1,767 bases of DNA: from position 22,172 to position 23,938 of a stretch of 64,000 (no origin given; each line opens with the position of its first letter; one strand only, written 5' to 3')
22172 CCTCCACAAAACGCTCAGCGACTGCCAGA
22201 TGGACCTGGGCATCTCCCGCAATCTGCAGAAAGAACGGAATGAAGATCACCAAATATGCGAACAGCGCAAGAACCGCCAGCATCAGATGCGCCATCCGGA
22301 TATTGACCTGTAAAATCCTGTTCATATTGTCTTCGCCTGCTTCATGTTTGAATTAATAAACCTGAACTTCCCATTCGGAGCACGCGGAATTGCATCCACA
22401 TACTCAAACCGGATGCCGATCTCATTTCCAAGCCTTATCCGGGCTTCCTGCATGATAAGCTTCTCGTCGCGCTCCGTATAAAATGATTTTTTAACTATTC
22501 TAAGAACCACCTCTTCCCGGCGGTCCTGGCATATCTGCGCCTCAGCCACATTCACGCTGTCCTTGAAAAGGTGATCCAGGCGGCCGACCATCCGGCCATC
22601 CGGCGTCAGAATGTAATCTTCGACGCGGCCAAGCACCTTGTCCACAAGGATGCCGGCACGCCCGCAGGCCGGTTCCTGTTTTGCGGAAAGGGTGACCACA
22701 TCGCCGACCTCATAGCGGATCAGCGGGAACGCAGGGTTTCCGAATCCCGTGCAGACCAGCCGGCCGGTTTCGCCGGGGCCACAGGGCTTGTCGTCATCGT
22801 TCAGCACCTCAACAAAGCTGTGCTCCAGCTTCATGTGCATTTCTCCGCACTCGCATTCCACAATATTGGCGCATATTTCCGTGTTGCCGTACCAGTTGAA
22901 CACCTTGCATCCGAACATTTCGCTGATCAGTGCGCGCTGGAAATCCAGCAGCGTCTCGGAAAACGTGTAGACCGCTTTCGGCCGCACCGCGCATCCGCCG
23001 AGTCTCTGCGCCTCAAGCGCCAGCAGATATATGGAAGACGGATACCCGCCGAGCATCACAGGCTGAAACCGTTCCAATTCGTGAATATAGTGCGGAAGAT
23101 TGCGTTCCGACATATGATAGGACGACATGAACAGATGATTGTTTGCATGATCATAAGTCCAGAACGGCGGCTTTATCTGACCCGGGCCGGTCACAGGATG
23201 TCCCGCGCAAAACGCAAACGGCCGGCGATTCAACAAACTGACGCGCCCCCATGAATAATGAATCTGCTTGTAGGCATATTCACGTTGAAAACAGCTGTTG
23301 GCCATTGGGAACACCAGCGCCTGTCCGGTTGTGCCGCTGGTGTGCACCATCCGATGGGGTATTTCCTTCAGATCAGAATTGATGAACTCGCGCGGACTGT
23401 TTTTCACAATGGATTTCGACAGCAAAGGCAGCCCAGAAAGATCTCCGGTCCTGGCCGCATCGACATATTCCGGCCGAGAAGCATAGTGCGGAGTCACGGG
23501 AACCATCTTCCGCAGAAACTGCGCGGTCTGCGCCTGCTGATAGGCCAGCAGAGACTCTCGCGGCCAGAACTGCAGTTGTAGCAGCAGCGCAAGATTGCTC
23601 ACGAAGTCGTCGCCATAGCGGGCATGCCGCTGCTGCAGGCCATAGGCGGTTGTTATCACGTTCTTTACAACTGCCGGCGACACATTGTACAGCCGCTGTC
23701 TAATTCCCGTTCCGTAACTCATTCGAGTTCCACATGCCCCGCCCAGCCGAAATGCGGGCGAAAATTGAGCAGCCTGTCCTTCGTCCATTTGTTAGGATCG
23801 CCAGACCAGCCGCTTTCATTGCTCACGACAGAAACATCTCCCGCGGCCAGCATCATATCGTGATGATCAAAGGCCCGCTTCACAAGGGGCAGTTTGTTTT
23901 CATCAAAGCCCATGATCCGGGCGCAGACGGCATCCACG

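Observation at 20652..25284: Uncharacterised three-gene module: polytopic membrane protein - CapK/F390-synthetase-like adenylating enzyme - DUF362 protein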

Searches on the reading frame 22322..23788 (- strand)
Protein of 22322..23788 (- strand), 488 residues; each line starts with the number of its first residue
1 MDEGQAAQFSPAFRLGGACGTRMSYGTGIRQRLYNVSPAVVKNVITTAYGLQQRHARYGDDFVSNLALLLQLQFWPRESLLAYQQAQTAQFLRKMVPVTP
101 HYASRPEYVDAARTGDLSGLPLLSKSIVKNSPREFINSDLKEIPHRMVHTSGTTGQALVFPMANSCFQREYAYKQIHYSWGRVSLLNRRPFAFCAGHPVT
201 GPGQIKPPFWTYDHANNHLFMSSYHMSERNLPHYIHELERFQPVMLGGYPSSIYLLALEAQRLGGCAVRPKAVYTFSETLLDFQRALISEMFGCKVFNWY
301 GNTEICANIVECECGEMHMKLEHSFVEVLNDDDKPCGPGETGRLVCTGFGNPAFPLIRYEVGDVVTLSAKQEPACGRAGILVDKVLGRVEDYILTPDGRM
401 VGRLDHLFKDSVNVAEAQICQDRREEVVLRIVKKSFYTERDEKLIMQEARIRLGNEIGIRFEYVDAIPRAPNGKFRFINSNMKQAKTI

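Call 4: search_protein_families(library=pfam, proteins=[window:22322-23788:-], max_evalue=0.01)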
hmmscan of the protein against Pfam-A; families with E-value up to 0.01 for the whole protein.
window:22322-23788:- (488 aa): 1 family
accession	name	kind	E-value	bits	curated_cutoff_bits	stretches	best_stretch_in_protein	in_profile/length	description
PF00501.34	AMP-binding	-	0.0037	16.5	29.9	0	288-348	306-376/384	AMP-binding enzyme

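Call 5: search_protein_families(library=ncbifam, proteins=[window:22322-23788:-], max_evalue=0.01)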
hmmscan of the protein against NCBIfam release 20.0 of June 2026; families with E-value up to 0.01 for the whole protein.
window:22322-23788:- (488 aa): 7 families
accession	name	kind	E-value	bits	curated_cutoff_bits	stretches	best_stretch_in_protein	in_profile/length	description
NF045666.1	DVU1553_fam_AMP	equivalog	5.2e-28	98.1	300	2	225-388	165-330/331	DVU_1553 family AMP-dependent CoA ligase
NF053551.1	FlxY_rubin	equivalog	2.1e-22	79.5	520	1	287-454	221-392/424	flexirubin biosynthesis putative acyl-CoA ligase FlxY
NF041878.1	paak_haloarch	equivalog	1.9e-16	59.7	700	1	271-394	203-330/427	phenylacetate--CoA ligase PaaK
TIGR02155.1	PA_CoA_ligase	equivalog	4.9e-14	51.7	646.3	1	114-394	47-322/422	phenylacetate--CoA ligase PaaK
TIGR02304.1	aden_form_hyp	equivalog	9.3e-14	51.2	251.9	1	212-433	157-368/430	F390 synthetase-related protein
NF041217.1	BagE_FevW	exception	2.1e-12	46.7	800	1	270-404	194-325/424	bagremycin/ferroverdin synthetase BagE/FevW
TIGR03335.1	F390_ftsA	equivalog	5e-07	28.8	458.7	1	115-380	54-321/445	coenzyme F390 synthetase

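Call 14: search_solved_structures(query=window:22322-23788:-, max_evalue=0.01)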
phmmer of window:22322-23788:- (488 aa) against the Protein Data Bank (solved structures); distinct sequences matched with E-value up to 0.01: 7.
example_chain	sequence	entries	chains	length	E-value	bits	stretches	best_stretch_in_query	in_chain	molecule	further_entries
9s3l_A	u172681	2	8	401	3.5e-16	62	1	102-402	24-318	Phenylacetate-CoA ligase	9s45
4r1l_A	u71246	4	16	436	1.3e-12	50.2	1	116-394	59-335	Phenylacetate-coenzyme A ligase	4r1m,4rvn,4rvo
6wuq_A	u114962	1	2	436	7.9e-09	37.8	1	235-388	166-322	AjiA1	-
6siw_A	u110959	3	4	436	1.8e-08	36.6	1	249-389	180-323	PaaK-like ligase (AMP-dependent synthetase and ligase) | AMP-dependent synthetase and ligase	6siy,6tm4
6siw_B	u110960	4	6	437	1.8e-08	36.6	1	249-389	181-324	PaaK-like ligase (AMP-dependent synthetase and ligase) | AMP-dependent synthetase and ligase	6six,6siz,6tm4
2y27_A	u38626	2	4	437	1.2e-05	27.2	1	237-395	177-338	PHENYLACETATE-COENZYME A LIGASE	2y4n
2y4o_A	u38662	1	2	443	0.00015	23.7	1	284-395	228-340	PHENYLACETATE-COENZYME A LIGASE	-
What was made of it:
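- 22322..23722 (-): CapK/PaaK-like adenylate-forming enzyme (466 aa). PDB PaaK 3.5e-16 (call 14).
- Checked: CapK-like: PaaK/F390/DVU1553-type NCBIfam hits, all far below their cutoffs (call 5), and PDB PaaK at 3.5e-16 (call 14).
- PaaK-family enzymes characteristically activate small free carboxylates (calls 5, 14).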

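Call 22: find_homologous_proteins(query=window:22322-23788:-, max_evalue=0.00001)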
Query window:22322-23788:- (488 aa): 1842 proteins with E <= 0.00001 among 8000 candidates; the best 120 are listed.
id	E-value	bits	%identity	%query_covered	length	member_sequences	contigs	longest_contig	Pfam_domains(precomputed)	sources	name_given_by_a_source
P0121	0.0e+0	1090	100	95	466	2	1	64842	PF27533.1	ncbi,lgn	ncbi:MAG: phenylacetate--CoA ligase family protein [Kiritimatiellia bacterium]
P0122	7.4e-270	914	83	94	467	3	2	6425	PF27533.1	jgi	-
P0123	2.4e-269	912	83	94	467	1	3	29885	PF27533.1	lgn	-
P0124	1.5e-263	893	80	95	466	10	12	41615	PF27533.1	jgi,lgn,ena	-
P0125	3.0e-189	648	59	95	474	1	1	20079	PF27533.1,PF00501.35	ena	-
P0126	4.7e-189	647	58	95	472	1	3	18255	PF27533.1,PF00501.35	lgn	-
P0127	1.3e-188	646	60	95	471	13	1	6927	PF27533.1,PF00501.35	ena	-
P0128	2.7e-186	638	58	95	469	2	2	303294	PF27533.1,PF00501.35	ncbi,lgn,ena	-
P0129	1.5e-185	635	58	95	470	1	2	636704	PF27533.1,PF00501.35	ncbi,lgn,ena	-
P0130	2.8e-185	635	60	95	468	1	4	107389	PF27533.1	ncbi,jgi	-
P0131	3.0e-185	635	58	95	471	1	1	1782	PF27533.1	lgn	-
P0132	4.5e-181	621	56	95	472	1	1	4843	PF27533.1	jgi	jgi:phenylacetate-CoA ligase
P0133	6.0e-181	620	56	95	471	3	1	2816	PF27533.1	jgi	-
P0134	1.8e-178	612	57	95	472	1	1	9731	PF27533.1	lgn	-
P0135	6.7e-178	610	57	94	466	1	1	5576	PF27533.1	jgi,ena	-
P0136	6.6e-174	597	55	95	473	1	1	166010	PF27533.1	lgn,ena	-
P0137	2.1e-173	595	55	95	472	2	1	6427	PF27533.1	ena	-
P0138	9.0e-173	593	54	95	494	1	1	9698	PF27533.1,PF00501.35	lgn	-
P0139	4.3e-172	591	54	95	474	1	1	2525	PF27533.1,PF00501.35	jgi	jgi:phenylacetate-CoA ligase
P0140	4.7e-171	588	56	95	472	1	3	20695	PF27533.1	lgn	-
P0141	6.5e-171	587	54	95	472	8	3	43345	PF27533.1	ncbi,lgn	-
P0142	7.5e-171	587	55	95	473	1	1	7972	PF27533.1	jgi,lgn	jgi:phenylacetate-CoA ligase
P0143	4.1e-170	585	63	81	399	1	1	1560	PF27533.1,PF00501.35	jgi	jgi:phenylacetate-CoA ligase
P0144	1.6e-169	583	55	94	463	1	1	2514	PF27533.1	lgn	-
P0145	1.9e-169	582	53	95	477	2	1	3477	PF27533.1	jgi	-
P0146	6.2e-169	581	56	94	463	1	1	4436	PF27533.1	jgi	jgi:phenylacetate-CoA ligase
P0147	1.7e-168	579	54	94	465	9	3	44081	PF27533.1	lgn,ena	-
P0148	2.4e-168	579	54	95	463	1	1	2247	PF27533.1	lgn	-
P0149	3.3e-168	578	55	94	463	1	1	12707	PF27533.1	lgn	-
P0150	3.7e-168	578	55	95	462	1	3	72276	PF27533.1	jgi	jgi:phenylacetate-CoA ligase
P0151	4.1e-168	578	53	95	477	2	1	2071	PF27533.1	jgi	jgi:phenylacetate-CoA ligase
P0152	1.1e-167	577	55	94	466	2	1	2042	PF27533.1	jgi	jgi:phenylacetate-CoA ligase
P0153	2.8e-167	575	53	95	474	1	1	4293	PF27533.1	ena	-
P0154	6.9e-167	574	54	95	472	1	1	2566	PF27533.1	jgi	jgi:phenylacetate-CoA ligase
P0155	8.1e-167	574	54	95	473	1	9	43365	PF27533.1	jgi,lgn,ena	jgi:phenylacetate-CoA ligase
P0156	1.0e-166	573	54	95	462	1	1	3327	PF27533.1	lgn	-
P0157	1.3e-166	573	55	94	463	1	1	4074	PF27533.1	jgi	jgi:phenylacetate-CoA ligase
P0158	1.6e-166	573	53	95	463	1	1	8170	PF27533.1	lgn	-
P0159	1.6e-166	573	54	95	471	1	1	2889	PF27533.1,PF00501.35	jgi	jgi:phenylacetate-CoA ligase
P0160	1.9e-166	573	54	95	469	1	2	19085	PF27533.1,PF00501.35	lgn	-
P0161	2.3e-166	572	55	95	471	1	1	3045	PF27533.1,PF00501.35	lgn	-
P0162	3.9e-166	571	53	95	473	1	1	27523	PF27533.1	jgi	jgi:phenylacetate-CoA ligase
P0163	3.9e-166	571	54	94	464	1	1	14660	PF27533.1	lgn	-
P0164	7.4e-166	571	54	95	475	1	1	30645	PF27533.1,PF00501.35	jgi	jgi:phenylacetate-CoA ligase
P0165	1.4e-165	570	53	95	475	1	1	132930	PF27533.1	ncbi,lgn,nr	ncbi:MAG: hypothetical protein ONB37_11190 [candidate division KSB1 bacterium]|nr:hypothetical prote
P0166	1.5e-165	570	53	95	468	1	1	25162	PF27533.1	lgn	-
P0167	2.3e-165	569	53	94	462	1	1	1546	PF27533.1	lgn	-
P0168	6.9e-165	567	53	95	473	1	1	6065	PF27533.1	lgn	-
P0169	6.9e-165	567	53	95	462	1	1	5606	PF27533.1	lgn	-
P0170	7.2e-165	567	55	95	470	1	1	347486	PF27533.1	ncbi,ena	-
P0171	8.3e-165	567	53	95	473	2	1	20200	PF27533.1,PF00501.35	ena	-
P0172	1.4e-164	566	52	95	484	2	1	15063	PF27533.1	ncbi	-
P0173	2.1e-164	566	54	95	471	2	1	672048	PF27533.1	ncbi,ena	-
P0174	2.5e-164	566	53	95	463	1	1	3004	PF27533.1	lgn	-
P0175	2.7e-164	565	53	95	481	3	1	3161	PF27533.1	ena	-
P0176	1.0e-163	564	54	95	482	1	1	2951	PF27533.1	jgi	-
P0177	1.2e-163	563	53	95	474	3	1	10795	PF27533.1,PF00501.35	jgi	jgi:phenylacetate-CoA ligase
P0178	3.9e-163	562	53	95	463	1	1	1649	PF27533.1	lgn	-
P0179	4.1e-163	562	54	95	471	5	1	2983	PF27533.1,PF00501.35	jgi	jgi:phenylacetate-CoA ligase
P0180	1.3e-162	560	53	95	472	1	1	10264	PF27533.1,PF00501.35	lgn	-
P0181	2.3e-162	559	54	95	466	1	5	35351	PF27533.1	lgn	-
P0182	2.4e-162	559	51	95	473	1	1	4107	PF27533.1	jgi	-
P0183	3.1e-162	559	55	95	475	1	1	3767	PF27533.1,PF00501.35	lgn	-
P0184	4.4e-162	558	53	95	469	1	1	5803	PF27533.1,PF00501.35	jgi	jgi:phenylacetate-CoA ligase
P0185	4.9e-162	558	52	95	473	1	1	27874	PF27533.1,PF00501.35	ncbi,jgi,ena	-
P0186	1.6e-161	556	53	95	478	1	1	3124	PF27533.1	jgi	jgi:phenylacetate-CoA ligase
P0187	2.0e-161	556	52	94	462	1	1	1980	PF27533.1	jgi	jgi:phenylacetate-CoA ligase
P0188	2.4e-161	556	54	95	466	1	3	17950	PF27533.1,PF00501.35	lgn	-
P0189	2.7e-161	556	53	95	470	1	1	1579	PF27533.1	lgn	-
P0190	1.8e-160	553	54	94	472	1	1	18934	PF27533.1,PF00501.35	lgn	-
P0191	4.8e-160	551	52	95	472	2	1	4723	PF27533.1,PF00501.35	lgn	-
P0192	6.5e-160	551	54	95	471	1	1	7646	PF27533.1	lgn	-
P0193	1.0e-159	550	53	95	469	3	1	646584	PF27533.1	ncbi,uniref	ncbi:phenylacetate--CoA ligase family protein [Ferruginibacter sp. SUN106]|uniref:phenylacetate--CoA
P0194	2.8e-159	549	54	95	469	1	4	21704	PF27533.1,PF00501.35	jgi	jgi:phenylacetate-CoA ligase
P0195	5.0e-159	548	54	95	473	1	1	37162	PF27533.1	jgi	jgi:phenylacetate-CoA ligase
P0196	5.4e-159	548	53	95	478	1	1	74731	PF27533.1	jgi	jgi:phenylacetate-CoA ligase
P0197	9.5e-159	547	53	95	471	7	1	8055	PF27533.1,PF00501.35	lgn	-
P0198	2.2e-158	546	52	95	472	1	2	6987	PF27533.1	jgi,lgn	-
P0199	5.1e-158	545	50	95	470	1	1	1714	PF27533.1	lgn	-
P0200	7.4e-158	544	51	95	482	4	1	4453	PF27533.1,PF00501.35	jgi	jgi:phenylacetate-CoA ligase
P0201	8.2e-158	544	52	95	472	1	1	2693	PF27533.1,PF00501.35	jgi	jgi:phenylacetate-CoA ligase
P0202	8.5e-158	544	52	95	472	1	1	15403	PF27533.1,PF00501.35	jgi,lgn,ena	-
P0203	1.6e-157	543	52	95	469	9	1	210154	PF27533.1,PF00501.35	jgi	jgi:phenylacetate-CoA ligase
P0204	2.4e-157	542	53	94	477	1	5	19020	PF27533.1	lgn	-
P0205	3.3e-157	542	52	95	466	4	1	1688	PF27533.1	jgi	-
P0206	3.5e-157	542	54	94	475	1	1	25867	PF27533.1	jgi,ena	-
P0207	4.5e-157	542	52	95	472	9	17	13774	PF27533.1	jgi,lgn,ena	jgi:phenylacetate-CoA ligase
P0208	6.9e-157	541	52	95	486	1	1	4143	PF27533.1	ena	-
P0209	1.1e-156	540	53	96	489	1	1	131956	PF27533.1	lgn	-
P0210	1.1e-156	540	53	95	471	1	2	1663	PF27533.1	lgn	-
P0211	1.1e-156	540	51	95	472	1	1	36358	PF27533.1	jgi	jgi:phenylacetate-CoA ligase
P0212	1.2e-156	540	53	95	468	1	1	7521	PF27533.1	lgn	-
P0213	3.4e-156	539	52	95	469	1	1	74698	PF27533.1,PF00501.35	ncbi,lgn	-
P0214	6.9e-156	538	53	95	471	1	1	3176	PF27533.1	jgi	-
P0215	2.1e-155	536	49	95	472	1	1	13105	PF27533.1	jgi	jgi:phenylacetate-CoA ligase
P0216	3.2e-155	535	50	95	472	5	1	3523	PF27533.1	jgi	jgi:phenylacetate-CoA ligase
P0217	3.2e-155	535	52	95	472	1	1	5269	PF27533.1,PF00501.35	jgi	jgi:phenylacetate-CoA ligase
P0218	6.4e-155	534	53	94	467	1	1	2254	PF27533.1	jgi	-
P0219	8.8e-155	534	51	95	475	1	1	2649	PF27533.1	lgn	-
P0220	1.7e-154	533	52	95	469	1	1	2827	PF27533.1,PF00501.35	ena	-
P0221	1.9e-154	533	52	95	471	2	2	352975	PF27533.1,PF00501.35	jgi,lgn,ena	-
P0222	2.3e-154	533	49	95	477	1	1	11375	PF27533.1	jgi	jgi:phenylacetate-CoA ligase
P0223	2.6e-154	532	52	95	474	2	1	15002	PF27533.1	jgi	jgi:phenylacetate-coenzyme A ligase PaaK-like adenylate-forming protein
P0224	2.7e-154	532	51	95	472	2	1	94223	PF27533.1,PF00501.35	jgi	jgi:phenylacetate-CoA ligase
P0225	2.9e-154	532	52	95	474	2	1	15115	PF27533.1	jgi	jgi:phenylacetate-CoA ligase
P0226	2.9e-154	532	52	95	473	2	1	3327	PF27533.1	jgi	-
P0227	6.4e-154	531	51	95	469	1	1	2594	PF27533.1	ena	-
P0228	2.2e-153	529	52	94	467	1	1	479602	PF27533.1,PF00501.35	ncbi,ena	-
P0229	2.6e-153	529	52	91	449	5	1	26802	PF27533.1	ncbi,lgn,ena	-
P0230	3.9e-153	529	50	95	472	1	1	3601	PF27533.1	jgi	jgi:phenylacetate-CoA ligase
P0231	4.8e-153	528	52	95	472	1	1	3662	PF27533.1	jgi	jgi:phenylacetate-CoA ligase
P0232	4.9e-153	528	51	94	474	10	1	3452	PF27533.1,PF00501.35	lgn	-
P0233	5.3e-153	528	52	92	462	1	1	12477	PF27533.1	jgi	jgi:phenylacetate-CoA ligase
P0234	7.9e-153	528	52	95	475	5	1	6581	PF27533.1,PF00501.35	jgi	jgi:phenylacetate-CoA ligase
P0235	1.4e-152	527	49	95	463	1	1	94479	PF27533.1,PF00501.35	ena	-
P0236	3.8e-152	525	50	95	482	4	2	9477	PF27533.1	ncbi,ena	-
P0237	4.7e-152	525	51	94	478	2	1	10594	PF27533.1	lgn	-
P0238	5.3e-152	525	50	94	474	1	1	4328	PF27533.1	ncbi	-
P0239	1.0e-151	524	51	95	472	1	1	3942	PF27533.1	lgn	-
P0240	1.3e-151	524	52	92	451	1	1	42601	PF27533.1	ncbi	-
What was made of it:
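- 22322..23722 (-): Identical to P0121, which carries PF27533 CapK_C (call 22).
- On CapK family (Pfam PF27533 CapK_C): The identical protein P0121 and all 120 listed homologues carry precomputed PF27533.1 (call 22).
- Checked: This is identical to the NCBI-annotated P0121 (call 22). The identical protein P0121 carries Pfam PF27533 CapK_C (call 22).
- Database names such as 'phenylacetate--CoA ligase family protein' (call 22).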

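Call 27: find_encoding_contigs(protein=P0124, flank=10000, max_places=2)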
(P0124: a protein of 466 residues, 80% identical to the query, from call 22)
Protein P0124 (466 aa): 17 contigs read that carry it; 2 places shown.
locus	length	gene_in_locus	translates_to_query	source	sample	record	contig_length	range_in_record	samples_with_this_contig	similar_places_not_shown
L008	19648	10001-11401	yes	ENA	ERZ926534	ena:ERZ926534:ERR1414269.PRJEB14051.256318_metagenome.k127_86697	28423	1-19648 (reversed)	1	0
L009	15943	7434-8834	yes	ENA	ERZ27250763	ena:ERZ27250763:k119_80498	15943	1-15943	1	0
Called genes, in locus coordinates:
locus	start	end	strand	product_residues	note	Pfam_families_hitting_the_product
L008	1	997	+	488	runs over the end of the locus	PF04932:Wzy_C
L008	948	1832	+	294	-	PF00535:Glycos_transf_2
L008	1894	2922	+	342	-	PF00106:adh_short (weak), PF01073:3Beta_HSD, PF01370:Epimerase, PF02719:Polysacc_synt_2, PF04321:RmlD_sub_bind, PF07993:NAD_binding_4, PF08659:KR, PF16363:GDP_Man_Dehyd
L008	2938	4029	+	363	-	PF20706:GT4-conflict (faint), PF13692:Glyco_trans_1_4, PF00534:Glycos_transf_1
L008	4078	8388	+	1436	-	PF22842:Pel9A-like_beta_helix, PF13229:Beta_helix, PF05048:NosD (weak), PF13229:Beta_helix (weak)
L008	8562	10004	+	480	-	PF04015:DUF362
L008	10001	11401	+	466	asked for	PF27533:CapK_C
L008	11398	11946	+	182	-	-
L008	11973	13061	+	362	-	-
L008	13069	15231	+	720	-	PF13602:ADH_zinc_N_2 (faint), PF00107:ADH_zinc_N, PF01408:GFO_IDH_MocA, PF02894:GFO_IDH_MocA_C (faint)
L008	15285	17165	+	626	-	PF16889:Hepar_II_III_N, PF07940:Hepar_II_III_C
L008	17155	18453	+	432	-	PF03721:UDPG_MGDP_dh_N, PF00984:UDPG_MGDP_dh, PF03720:UDPG_MGDP_dh_C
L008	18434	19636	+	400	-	PF13439:Glyco_transf_4, PF13579:Glyco_trans_4_4, PF00534:Glycos_transf_1, PF13692:Glyco_trans_1_4, PF13524:Glyco_trans_1_2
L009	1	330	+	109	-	?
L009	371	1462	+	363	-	PF20706:GT4-conflict (faint), PF13692:Glyco_trans_1_4, PF00534:Glycos_transf_1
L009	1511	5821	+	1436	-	PF22842:Pel9A-like_beta_helix, PF13229:Beta_helix, PF05048:NosD (weak), PF13229:Beta_helix (weak)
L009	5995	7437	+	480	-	PF04015:DUF362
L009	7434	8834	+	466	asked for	PF27533:CapK_C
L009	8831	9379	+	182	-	-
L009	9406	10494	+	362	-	-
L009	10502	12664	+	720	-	PF13602:ADH_zinc_N_2 (faint), PF00107:ADH_zinc_N, PF01408:GFO_IDH_MocA, PF02894:GFO_IDH_MocA_C (faint)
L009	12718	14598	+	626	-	PF16889:Hepar_II_III_N, PF07940:Hepar_II_III_C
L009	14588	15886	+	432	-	PF03721:UDPG_MGDP_dh_N, PF00984:UDPG_MGDP_dh, PF03720:UDPG_MGDP_dh_C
